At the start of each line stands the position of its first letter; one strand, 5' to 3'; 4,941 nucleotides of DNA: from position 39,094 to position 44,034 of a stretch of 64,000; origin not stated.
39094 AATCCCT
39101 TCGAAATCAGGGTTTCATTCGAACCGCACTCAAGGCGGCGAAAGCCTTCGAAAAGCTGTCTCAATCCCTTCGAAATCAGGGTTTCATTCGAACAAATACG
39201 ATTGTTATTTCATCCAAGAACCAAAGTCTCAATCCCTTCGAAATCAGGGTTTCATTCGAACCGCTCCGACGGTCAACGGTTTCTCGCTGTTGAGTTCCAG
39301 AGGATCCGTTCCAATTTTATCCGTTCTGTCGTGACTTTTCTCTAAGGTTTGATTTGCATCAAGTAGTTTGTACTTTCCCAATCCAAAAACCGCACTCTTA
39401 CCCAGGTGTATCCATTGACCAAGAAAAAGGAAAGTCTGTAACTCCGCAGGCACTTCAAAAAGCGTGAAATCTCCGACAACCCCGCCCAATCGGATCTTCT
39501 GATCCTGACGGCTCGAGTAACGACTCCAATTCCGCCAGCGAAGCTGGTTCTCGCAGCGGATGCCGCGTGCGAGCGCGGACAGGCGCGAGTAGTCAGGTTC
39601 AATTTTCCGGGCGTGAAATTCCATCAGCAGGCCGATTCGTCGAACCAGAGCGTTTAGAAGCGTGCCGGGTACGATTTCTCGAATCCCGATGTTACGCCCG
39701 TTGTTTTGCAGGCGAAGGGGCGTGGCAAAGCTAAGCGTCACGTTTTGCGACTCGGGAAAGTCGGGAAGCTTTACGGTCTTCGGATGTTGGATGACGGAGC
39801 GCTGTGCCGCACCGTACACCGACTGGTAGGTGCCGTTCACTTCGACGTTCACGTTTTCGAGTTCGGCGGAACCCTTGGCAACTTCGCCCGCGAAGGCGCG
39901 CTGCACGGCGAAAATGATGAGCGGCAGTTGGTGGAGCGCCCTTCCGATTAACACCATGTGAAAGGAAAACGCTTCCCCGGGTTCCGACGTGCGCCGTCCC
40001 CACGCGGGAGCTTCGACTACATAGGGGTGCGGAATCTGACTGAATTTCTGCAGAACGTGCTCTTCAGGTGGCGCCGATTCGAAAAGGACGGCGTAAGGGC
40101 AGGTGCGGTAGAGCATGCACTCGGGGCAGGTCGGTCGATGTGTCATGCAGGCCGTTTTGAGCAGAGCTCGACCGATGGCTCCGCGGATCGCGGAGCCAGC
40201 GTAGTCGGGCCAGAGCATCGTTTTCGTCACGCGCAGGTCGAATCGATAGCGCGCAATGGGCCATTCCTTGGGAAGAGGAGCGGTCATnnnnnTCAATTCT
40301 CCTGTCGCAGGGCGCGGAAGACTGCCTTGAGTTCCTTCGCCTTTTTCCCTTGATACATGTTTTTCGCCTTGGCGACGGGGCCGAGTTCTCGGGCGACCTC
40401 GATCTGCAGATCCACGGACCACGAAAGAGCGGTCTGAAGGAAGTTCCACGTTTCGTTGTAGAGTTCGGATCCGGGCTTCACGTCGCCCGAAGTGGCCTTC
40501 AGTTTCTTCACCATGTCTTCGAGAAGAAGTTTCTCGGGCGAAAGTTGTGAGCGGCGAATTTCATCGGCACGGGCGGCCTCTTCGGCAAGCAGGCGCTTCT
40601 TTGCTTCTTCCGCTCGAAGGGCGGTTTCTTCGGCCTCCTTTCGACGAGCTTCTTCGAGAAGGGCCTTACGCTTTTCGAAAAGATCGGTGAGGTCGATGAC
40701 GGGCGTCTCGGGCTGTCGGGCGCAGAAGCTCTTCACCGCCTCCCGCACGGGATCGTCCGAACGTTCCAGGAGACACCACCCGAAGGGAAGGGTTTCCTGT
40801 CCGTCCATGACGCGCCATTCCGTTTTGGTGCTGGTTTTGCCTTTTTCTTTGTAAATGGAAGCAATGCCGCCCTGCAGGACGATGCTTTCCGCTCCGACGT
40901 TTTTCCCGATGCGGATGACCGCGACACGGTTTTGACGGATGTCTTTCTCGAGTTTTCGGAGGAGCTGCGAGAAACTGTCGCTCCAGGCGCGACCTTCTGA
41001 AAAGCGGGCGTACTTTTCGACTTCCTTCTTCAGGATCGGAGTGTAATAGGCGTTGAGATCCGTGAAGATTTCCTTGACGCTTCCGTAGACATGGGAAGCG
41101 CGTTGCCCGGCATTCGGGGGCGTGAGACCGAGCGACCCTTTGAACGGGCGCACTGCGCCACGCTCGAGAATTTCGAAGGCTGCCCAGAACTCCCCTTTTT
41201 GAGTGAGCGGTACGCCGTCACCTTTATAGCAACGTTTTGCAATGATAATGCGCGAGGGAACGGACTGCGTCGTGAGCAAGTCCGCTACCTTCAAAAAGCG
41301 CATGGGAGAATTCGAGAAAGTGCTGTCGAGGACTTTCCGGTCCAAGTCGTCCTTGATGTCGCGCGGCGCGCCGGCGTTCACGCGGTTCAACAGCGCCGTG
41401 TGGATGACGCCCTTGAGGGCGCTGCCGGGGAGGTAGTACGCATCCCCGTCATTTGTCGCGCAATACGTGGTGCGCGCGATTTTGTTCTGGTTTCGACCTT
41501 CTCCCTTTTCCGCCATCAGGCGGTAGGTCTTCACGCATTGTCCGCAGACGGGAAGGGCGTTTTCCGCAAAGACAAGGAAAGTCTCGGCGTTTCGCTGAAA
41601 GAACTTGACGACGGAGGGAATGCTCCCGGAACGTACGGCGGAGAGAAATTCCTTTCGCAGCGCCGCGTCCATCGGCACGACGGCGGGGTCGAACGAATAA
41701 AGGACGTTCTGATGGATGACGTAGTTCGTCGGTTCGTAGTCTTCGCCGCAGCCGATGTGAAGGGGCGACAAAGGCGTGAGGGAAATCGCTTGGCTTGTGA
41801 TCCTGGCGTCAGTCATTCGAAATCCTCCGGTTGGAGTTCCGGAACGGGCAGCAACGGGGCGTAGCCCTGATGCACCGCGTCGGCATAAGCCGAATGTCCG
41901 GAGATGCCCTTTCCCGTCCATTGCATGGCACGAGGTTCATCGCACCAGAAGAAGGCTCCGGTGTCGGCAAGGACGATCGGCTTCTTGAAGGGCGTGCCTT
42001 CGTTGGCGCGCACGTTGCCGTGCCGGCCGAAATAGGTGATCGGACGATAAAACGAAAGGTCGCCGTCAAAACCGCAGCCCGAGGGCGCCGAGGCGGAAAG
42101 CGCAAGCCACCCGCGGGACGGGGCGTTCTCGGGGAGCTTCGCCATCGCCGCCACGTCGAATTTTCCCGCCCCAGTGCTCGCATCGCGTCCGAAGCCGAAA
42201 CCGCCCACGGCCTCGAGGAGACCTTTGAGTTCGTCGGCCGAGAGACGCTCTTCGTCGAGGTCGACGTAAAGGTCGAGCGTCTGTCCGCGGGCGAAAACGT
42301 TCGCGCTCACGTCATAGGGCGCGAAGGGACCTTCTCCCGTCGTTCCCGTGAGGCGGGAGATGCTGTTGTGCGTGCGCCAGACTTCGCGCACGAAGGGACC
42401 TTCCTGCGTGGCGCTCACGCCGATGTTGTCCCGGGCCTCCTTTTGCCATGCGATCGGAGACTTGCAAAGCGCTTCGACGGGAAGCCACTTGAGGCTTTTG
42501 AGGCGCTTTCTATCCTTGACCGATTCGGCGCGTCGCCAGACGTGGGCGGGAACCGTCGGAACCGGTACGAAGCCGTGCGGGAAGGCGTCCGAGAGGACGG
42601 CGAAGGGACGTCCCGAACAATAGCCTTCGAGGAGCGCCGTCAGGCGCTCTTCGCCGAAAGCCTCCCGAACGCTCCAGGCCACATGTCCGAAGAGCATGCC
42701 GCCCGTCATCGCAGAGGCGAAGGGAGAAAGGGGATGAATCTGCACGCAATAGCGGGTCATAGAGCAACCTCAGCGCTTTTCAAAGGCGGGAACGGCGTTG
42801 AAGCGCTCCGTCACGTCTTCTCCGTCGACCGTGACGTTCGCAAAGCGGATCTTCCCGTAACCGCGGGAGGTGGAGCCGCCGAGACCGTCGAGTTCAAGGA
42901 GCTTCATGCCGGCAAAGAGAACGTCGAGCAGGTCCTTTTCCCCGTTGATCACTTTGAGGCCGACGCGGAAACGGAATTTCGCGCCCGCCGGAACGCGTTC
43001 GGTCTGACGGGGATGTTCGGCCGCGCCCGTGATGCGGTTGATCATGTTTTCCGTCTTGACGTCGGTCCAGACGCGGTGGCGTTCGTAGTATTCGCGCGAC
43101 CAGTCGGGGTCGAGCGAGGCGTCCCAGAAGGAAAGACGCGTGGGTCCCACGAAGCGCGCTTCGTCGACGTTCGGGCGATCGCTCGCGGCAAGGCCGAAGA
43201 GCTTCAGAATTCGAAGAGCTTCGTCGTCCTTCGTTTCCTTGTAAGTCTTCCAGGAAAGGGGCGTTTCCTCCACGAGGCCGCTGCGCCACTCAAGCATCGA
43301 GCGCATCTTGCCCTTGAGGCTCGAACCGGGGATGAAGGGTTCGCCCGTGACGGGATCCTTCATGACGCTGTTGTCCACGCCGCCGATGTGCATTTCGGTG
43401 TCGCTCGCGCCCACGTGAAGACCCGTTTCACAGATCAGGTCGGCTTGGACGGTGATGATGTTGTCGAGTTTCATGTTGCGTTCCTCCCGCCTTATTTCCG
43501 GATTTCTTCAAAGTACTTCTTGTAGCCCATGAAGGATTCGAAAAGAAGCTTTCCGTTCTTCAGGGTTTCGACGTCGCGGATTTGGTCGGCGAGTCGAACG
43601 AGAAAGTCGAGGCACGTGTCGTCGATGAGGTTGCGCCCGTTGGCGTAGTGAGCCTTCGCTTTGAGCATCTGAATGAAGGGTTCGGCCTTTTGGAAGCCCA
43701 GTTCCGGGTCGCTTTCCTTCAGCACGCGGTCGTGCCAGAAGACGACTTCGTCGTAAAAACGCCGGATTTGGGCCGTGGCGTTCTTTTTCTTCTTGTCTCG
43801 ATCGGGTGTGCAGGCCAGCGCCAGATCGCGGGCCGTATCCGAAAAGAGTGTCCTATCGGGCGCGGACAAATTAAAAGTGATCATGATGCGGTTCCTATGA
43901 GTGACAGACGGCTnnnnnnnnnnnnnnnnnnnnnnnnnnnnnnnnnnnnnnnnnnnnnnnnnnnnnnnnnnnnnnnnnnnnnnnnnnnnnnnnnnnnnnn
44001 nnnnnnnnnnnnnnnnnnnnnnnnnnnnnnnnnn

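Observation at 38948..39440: CRISPR array embedded in cas operon; cas6 stop codon inside the terminal repeat and leader overlapping cas6 3' coding region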

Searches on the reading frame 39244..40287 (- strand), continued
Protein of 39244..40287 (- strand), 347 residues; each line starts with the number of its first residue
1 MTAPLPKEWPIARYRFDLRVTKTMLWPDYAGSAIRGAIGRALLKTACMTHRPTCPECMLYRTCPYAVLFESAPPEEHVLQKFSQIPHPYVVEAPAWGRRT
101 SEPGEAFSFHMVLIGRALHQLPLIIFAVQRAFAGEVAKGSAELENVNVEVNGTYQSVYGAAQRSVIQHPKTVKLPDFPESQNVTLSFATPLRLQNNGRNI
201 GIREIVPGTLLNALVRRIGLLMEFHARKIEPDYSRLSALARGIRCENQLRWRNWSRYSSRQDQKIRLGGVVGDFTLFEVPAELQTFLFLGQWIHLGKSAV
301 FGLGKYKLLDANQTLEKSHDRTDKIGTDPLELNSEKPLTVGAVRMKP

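Call 27: find_related_loci(query=A2, collection=genome_contigs, flank=4000)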
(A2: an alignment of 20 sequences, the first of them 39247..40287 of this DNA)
Query A2 (347 aa) in genome_contigs; peptide patterns used: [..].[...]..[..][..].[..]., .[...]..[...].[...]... (x = any residue, [..] = any of these).
267 stretches matched a pattern; 255 encode a relative of the query (tblastn E <= 1e-3); the best 80 are kept; 80 distinct loci.
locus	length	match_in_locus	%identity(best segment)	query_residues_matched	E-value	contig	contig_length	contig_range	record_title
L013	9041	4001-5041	98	1-347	0e+0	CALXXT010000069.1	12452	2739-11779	MAG: uncultured Sutterella sp. isolate E21__bin84 genome assembly, contig: E21__k127_5421367, whole genome shotgun seque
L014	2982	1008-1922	51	4-308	1e-96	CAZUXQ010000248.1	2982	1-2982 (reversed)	MAG TPA_asm: uncultured Sutterella sp. isolate SRP141132_co4_395 genome assembly, contig: NODE_45189_length_2982_cov_3.1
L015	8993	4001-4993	47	1-329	2e-93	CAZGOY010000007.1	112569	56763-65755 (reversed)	MAG TPA_asm: uncultured Sulfuricella sp. isolate binchicken_co266_147 genome assembly, contig: NODE_421_length_112569_co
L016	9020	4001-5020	46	8-344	3e-91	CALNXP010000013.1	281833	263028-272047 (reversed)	MAG: uncultured beta proteobacterium isolate HOU_bin.0202 genome assembly, contig: contig_9642, whole genome shotgun seq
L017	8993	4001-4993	46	7-328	3e-90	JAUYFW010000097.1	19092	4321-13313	MAG: Sulfurimicrobium sp. isolate C21_metabat.bin.40 C21_k141_395521, whole genome shotgun sequence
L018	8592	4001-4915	48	5-310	2e-89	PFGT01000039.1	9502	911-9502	MAG: Hydrogenophilales bacterium CG12_big_fil_rev_8_21_14_0_65_61_21 CG12_8_21_14_0.65_scaffold_2982_c, whole genome sho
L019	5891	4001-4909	50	8-308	1e-88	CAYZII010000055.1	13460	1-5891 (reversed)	MAG TPA_asm: uncultured Methyloversatilis sp. isolate binchicken_co30_9 genome assembly, contig: NODE_3077_length_13460_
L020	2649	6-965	47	5-308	9e-90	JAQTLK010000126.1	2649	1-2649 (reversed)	MAG: Sulfuricella sp. isolate STA_15 NODE_134845_length_2649_cov_68.938937_Sandtown_A, whole genome shotgun sequence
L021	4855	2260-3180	48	6-311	2e-87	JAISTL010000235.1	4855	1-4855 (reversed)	MAG: Methylobacteriaceae bacterium isolate Md513_bin137 k119_266414, whole genome shotgun sequence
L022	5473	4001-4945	47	4-323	2e-86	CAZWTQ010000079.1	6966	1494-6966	MAG TPA_asm: uncultured Oxalobacter sp. isolate SRP314395_co1_203 genome assembly, contig: NODE_9937_length_6966_cov_3.8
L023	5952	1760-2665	48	10-308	2e-86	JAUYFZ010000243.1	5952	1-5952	MAG: Rhodocyclaceae bacterium isolate C21_metabat.bin.53 C21_k141_378919, whole genome shotgun sequence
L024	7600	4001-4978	45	5-318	4e-86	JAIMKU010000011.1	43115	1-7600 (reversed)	MAG: Hydrogenophilus sp. isolate GA_180221_E-2-1-MAG-61_11 NODE_199_length_43133_cov_6.958865, whole genome shotgun sequ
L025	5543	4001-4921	48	9-312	1e-85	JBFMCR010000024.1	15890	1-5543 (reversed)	MAG: Pseudomonadota bacterium isolate MAG198 MAG198_24, whole genome shotgun sequence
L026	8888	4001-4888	46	7-309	1e-85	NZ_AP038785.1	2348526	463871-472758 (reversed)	Rodentibacter abscessus strain THUN1654 chromosome, complete genome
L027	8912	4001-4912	47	10-311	2e-85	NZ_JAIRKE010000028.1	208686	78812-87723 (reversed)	MAG: Azonexus sp. isolate Ast373_bin8 k119_1822623, whole genome shotgun sequence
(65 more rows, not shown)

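Call 35: find_encoding_contigs(protein=P0001, flank=2500, max_places=10)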
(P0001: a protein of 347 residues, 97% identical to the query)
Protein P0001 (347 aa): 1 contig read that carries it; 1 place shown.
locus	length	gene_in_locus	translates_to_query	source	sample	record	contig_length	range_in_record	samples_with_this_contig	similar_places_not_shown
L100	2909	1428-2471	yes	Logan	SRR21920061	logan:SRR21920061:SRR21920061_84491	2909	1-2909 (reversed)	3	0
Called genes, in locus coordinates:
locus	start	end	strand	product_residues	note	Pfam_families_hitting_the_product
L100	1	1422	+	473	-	?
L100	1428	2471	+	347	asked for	PF27225:AF_1859_N, PF10040:CRISPR_Cas6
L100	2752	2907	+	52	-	?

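Call 50: predict_structure(alignment_id=A2)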
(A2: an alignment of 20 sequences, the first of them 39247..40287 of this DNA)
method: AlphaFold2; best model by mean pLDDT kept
length: 347 residues; sequences in the alignment: 20
mean_pLDDT: 79.5   pTM: 0.79
mean pLDDT of the five models: 79.5, 79.5, 79.5, 77.1, 72.8
residues with pLDDT >= 90: 135; 70-90: 129; 50-70: 44; < 50: 39
segments of 3 or more residues with pLDDT < 50: 312-347
pLDDT, mean of each block of 10 residues (from residue 1): 76 97 91 87 76 65 63 60 72 86 96 92 93 91 96 91 88 88 92 79 87 89 86 89 92 77 79 94 92 84 86 40 32 30 34
secondary structure, 60 per line:
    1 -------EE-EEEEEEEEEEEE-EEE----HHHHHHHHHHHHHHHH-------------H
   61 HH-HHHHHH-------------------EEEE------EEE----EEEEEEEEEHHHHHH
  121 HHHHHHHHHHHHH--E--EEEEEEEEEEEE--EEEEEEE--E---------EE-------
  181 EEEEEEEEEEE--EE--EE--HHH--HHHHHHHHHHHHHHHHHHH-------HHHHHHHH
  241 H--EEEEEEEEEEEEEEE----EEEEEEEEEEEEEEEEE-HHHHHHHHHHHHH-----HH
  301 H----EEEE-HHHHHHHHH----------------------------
elements in order: E11-22 E24-26 H31-46 H64-69 E89-92 E99-101 E106-114 H115-133 E139-150 E153-159 E181-191 H207-225 H233-241 E244-258 E263-279 H281-293 E306-309 H311-319

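Call 61: search_protein_families(library=ncbifam, proteins=[window:39244-40287:-], max_evalue=0.001)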
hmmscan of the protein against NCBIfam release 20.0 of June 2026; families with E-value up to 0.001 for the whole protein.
window:39244-40287:- (347 aa): 0 families

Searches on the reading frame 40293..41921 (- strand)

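Call 12: search_protein_families(library=pfam, proteins=[window:40293-41921:-], max_evalue=0.01)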
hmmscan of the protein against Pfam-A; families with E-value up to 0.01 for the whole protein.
window:40293-41921:- (542 aa): 1 family
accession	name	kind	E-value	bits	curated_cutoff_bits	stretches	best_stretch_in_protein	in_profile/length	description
PF03787.20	RAMPs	-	2.7e-05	25.2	22.1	1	48-224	2-109/189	RAMP superfamily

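Call 61: search_protein_families(library=ncbifam, proteins=[window:40293-41816:-], max_evalue=0.001)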
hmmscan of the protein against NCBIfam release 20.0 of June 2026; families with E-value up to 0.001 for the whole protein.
window:40293-41816:- (507 aa): 1 family
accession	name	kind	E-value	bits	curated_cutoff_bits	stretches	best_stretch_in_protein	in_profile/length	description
TIGR01899.1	cas_TM1807_csm5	equivalog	4.6e-10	39.5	38.3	1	14-155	4-137/364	type III-A CRISPR-associated RAMP protein Csm5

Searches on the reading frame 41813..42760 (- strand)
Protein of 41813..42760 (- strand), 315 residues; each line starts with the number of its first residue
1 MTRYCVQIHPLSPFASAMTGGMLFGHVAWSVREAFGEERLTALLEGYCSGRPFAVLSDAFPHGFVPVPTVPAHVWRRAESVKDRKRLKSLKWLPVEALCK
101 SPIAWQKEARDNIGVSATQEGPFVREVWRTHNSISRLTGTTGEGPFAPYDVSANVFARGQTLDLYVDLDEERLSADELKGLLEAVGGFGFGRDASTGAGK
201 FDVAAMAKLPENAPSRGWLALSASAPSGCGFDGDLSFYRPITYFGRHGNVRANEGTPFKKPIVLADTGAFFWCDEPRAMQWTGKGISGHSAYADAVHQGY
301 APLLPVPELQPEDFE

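Call 12: search_protein_families(library=pfam, proteins=[window:41813-42760:-], max_evalue=0.01)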
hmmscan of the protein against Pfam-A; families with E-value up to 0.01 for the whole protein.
window:41813-42760:- (315 aa): 0 families

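Call 61: search_protein_families(library=ncbifam, proteins=[window:41813-42760:-], max_evalue=0.001)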
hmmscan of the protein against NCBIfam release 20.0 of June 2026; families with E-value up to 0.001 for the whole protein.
window:41813-42760:- (315 aa): 1 family
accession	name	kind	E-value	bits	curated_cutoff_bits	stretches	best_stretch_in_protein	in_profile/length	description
TIGR01903.2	cas5_csm4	equivalog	3.7e-29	102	55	1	20-293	28-295/304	type III-A CRISPR-associated RAMP protein Csm4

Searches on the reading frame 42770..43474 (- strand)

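Call 12: search_protein_families(library=pfam, proteins=[window:42770-43474:-], max_evalue=0.01)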
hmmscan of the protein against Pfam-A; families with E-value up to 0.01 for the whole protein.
window:42770-43474:- (234 aa): 1 family
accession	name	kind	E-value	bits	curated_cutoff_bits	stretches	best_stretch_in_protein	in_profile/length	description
PF03787.20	RAMPs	-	9.7e-19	69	22.1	1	26-209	6-188/189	RAMP superfamily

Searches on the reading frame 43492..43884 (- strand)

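Call 12: search_protein_families(library=pfam, proteins=[window:43492-43884:-], max_evalue=0.01)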
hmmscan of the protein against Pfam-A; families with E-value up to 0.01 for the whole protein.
window:43492-43884:- (130 aa): 1 family
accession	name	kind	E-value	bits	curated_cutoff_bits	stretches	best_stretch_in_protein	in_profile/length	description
PF03750.18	Csm2_III-A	-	4.8e-10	40.6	24.8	1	32-126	20-113/115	Csm2 Type III-A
